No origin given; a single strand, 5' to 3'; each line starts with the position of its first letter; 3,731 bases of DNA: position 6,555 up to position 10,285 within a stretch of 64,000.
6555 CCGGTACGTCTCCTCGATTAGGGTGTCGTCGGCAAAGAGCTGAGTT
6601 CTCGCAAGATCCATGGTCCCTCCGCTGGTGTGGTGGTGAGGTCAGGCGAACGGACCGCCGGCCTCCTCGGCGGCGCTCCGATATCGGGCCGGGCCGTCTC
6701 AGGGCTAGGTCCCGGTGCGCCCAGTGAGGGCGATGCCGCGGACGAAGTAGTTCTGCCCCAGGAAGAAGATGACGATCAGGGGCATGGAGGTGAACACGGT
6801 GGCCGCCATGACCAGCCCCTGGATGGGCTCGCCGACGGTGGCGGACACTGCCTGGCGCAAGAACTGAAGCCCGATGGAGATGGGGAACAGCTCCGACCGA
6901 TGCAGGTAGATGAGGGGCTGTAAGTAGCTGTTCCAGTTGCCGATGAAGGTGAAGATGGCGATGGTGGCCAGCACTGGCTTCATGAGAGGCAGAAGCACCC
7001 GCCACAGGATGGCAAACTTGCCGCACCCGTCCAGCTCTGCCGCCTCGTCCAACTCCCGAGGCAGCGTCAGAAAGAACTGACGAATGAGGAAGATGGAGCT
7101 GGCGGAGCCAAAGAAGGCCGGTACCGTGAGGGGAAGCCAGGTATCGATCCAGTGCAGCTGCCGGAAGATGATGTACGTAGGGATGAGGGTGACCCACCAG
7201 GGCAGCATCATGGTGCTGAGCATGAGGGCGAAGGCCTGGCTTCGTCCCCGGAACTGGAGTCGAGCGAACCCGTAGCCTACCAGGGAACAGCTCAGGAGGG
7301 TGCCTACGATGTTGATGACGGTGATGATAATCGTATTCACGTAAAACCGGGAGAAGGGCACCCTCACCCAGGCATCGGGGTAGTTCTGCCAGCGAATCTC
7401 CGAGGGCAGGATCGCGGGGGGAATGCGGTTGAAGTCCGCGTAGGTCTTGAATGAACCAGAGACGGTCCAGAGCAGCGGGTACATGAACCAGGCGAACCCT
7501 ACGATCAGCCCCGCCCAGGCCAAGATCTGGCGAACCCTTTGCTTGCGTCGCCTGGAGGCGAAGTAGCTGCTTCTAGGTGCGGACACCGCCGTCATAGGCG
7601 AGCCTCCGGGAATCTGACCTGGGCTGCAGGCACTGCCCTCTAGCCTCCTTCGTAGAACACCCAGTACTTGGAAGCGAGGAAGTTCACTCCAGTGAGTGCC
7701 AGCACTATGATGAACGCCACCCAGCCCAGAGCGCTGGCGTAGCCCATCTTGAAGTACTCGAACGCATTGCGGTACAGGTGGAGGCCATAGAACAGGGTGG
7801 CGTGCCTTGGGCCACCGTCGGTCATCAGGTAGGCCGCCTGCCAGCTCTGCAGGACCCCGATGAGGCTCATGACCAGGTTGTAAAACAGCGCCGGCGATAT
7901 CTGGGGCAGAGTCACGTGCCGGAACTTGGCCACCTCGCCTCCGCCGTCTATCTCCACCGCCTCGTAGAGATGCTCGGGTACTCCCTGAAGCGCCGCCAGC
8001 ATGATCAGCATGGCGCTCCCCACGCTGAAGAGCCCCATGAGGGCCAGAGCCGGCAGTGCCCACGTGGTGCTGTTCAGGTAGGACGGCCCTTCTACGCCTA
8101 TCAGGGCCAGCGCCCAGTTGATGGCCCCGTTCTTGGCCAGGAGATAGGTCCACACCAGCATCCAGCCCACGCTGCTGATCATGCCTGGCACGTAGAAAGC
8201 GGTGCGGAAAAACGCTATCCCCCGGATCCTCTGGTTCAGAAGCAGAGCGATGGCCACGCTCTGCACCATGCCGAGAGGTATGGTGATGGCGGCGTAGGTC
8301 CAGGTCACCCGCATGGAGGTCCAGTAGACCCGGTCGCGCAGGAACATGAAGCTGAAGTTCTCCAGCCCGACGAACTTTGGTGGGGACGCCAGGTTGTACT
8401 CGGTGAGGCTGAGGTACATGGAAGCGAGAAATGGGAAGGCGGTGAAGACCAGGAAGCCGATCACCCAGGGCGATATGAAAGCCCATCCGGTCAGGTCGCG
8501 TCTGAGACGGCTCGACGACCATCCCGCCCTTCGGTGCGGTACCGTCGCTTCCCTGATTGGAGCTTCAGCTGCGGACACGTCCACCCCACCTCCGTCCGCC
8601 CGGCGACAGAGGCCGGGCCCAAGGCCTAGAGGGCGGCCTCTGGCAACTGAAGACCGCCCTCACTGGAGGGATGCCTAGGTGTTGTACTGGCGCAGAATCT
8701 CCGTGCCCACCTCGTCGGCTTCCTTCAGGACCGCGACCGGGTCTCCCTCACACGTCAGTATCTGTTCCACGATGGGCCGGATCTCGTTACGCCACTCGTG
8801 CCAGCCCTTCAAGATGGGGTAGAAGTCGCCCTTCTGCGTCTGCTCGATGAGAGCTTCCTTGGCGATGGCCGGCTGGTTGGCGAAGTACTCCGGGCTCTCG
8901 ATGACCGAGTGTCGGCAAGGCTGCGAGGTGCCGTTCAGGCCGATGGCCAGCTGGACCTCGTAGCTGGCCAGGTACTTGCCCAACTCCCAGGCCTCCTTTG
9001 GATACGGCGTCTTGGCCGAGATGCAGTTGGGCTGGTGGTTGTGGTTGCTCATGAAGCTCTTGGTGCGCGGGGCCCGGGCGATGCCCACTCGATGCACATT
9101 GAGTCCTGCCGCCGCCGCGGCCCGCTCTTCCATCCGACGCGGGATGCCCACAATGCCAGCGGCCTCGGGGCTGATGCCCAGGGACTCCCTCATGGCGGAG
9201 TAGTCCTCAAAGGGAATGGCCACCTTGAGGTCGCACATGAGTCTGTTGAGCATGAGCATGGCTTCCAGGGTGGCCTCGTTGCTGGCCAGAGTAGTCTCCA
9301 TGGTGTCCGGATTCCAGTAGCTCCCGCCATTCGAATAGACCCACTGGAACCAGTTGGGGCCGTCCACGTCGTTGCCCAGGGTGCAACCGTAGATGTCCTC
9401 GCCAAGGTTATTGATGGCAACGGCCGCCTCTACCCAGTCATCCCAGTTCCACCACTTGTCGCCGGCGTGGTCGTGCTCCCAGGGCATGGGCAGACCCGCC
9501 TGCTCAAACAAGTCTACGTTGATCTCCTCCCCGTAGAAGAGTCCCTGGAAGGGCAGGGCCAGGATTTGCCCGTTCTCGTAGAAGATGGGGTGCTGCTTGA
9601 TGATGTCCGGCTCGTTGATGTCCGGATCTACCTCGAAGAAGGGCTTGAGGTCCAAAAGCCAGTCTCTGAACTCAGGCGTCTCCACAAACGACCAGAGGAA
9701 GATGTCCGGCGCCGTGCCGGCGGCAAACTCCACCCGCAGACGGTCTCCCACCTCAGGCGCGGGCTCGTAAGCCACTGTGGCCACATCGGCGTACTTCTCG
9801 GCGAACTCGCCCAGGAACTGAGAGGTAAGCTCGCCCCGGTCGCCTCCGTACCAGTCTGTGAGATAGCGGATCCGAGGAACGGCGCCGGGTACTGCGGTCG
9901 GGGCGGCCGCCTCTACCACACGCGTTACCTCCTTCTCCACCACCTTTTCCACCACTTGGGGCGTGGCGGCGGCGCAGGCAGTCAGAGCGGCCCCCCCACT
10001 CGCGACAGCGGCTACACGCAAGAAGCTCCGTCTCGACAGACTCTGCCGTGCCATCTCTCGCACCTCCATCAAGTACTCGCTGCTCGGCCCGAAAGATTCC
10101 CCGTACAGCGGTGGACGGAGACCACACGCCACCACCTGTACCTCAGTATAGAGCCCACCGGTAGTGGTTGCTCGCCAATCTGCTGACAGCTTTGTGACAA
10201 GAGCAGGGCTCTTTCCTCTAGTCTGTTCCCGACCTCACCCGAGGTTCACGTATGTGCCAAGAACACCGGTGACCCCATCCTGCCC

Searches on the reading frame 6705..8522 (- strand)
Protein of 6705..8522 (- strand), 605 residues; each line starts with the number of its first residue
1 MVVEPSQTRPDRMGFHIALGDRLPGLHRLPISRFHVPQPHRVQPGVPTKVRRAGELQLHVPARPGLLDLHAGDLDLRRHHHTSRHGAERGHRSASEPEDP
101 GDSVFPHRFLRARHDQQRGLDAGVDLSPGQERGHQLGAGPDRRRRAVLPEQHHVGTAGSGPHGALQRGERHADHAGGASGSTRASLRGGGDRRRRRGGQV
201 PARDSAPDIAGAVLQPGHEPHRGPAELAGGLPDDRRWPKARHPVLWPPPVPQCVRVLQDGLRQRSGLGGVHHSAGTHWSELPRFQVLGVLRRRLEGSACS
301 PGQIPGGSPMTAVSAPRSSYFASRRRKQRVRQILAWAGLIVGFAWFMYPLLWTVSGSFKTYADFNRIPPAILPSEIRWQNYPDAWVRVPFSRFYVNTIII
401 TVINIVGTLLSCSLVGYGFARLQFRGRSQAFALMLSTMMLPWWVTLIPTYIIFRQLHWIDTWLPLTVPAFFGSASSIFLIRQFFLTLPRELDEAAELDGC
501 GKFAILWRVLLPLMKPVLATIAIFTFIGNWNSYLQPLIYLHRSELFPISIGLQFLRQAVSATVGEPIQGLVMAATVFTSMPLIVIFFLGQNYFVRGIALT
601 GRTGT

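Call 31: search_protein_families(library=pfam, proteins=[window:6705-8522:-], max_evalue=0.00001)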
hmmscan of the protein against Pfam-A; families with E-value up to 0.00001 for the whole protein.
window:6705-8522:- (605 aa): 1 family
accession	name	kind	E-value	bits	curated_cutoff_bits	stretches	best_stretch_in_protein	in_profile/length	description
PF00528.27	BPD_transp_1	-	8.7e-16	58.6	26.4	1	415-597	4-182/184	Binding-protein-dependent transport system inner membrane component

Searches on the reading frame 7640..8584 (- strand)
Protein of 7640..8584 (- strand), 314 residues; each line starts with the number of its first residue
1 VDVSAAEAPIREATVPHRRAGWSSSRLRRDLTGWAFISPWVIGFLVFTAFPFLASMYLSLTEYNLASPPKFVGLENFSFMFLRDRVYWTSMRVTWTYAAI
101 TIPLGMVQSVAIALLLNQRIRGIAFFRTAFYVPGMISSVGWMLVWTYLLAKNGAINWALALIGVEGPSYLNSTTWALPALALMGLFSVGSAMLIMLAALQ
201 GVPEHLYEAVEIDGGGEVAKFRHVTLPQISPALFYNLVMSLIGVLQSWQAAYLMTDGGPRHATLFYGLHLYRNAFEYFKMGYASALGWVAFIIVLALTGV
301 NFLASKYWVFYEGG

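Call 31: search_protein_families(library=pfam, proteins=[window:7640-8584:-], max_evalue=0.00001)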
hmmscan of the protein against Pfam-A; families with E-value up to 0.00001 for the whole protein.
window:7640-8584:- (314 aa): 1 family
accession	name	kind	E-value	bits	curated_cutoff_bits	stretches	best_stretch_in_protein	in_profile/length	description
PF00528.27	BPD_transp_1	-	9.3e-09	35.7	26.4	1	123-300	17-167/184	Binding-protein-dependent transport system inner membrane component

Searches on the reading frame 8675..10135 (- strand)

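Call 31: search_protein_families(library=pfam, proteins=[window:8675-10135:-], max_evalue=0.00001)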
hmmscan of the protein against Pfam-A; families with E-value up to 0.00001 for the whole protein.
window:8675-10135:- (486 aa): 2 families
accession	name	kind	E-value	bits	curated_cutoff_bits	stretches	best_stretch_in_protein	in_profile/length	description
PF01547.30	SBP_bac_1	-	3.1e-16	60.7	26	1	109-286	15-185/307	Bacterial extracellular solute-binding protein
PF13416.11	SBP_bac_8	-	5.9e-08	33.3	27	1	110-424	5-277/279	Bacterial extracellular solute-binding protein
